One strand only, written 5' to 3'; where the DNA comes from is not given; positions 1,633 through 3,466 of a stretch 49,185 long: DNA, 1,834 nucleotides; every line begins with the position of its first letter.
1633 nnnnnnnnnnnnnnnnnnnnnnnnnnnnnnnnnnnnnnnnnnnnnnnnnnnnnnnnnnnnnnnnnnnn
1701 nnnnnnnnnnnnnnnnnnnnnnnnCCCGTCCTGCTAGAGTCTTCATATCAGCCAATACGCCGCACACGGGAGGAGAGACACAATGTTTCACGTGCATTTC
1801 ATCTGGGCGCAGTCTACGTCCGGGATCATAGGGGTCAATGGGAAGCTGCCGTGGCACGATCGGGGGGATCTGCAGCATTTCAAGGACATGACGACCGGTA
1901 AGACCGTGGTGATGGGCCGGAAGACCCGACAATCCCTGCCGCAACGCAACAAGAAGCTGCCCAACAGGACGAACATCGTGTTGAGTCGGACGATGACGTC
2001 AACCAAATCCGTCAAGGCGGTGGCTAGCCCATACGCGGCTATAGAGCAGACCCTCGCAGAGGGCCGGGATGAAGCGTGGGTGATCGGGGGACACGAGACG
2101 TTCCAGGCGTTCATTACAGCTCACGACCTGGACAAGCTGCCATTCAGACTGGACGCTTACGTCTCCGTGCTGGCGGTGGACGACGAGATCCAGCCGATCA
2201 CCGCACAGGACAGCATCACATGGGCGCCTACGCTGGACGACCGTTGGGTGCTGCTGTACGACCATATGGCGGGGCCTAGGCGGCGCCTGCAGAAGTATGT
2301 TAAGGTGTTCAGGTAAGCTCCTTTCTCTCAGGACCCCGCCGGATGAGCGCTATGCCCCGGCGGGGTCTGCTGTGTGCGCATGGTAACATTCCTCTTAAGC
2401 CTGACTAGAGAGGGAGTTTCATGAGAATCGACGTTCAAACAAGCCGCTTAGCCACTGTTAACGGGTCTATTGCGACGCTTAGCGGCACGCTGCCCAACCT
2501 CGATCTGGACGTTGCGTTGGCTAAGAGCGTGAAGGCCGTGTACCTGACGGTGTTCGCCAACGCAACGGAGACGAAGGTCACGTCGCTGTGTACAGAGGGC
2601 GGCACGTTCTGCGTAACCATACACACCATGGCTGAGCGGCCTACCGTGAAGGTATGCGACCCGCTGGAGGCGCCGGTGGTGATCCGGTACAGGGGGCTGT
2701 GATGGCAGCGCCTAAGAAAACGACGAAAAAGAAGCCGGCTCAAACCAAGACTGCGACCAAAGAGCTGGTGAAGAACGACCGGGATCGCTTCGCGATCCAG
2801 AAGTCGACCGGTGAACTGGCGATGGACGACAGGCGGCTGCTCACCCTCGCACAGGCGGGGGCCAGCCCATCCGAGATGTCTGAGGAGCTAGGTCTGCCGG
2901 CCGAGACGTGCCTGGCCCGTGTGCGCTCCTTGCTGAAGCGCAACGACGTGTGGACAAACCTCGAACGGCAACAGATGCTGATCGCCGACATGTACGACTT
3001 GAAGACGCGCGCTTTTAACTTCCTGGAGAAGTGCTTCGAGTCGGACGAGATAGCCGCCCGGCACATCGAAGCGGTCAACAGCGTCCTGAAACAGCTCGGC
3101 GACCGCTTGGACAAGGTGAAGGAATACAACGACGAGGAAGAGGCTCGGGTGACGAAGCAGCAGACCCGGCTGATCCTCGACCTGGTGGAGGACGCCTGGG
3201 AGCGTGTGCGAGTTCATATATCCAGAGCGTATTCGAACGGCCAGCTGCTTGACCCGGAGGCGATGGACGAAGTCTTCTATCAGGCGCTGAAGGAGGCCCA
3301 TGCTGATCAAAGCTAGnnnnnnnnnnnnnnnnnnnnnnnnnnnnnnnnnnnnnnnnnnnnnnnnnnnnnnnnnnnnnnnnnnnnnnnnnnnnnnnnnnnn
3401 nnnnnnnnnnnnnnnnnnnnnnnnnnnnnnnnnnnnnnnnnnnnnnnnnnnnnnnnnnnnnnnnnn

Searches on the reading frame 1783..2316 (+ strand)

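Call 56: search_protein_families(library=pfam, proteins=[window:1783-2316:+], max_evalue=0.05)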
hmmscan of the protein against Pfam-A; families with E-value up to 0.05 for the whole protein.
window:1783-2316:+ (177 aa): 1 family
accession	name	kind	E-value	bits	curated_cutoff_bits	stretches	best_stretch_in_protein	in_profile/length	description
PF00186.24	DHFR_1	-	1e-30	107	25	1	4-113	2-107/159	Dihydrofolate reductase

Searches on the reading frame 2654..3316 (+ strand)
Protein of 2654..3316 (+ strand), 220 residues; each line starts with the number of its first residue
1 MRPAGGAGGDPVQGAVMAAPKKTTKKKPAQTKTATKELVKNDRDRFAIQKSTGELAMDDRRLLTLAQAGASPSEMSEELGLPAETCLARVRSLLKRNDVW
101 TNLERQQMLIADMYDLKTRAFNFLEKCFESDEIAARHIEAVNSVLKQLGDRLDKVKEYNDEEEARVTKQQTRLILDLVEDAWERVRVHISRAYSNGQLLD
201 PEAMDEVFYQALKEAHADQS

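Call 56: search_protein_families(library=pfam, proteins=[window:2654-3316:+], max_evalue=0.05)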
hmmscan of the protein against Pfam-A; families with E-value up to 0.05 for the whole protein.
window:2654-3316:+ (220 aa): 5 families
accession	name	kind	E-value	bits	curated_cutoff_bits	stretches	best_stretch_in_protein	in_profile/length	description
PF13412.12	HTH_24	-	0.00055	19.9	21.9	1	67-95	15-43/48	Winged helix-turn-helix DNA-binding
PF13404.12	HTH_AsnC-type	-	0.00058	20.1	27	1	59-93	5-41/42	AsnC-type helix-turn-helix domain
PF03670.18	UPF0184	-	0.0039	18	21.5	1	129-166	19-56/83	Uncharacterised protein family (UPF0184)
PF23153.1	Aip3p_Bud6_N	-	0.034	14.9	27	0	87-147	8-68/109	Aip3p/Bud6 N-terminal domain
PF19610.4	DUF6115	-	0.047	14.5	27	0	23-81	63-122/134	Family of unknown function (DUF6115)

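Call 79: search_protein_families(library=phrogs, proteins=[window:2654-3316:+], max_evalue=0.001)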
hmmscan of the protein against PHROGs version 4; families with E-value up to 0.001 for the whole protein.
window:2654-3316:+ (220 aa): 0 families
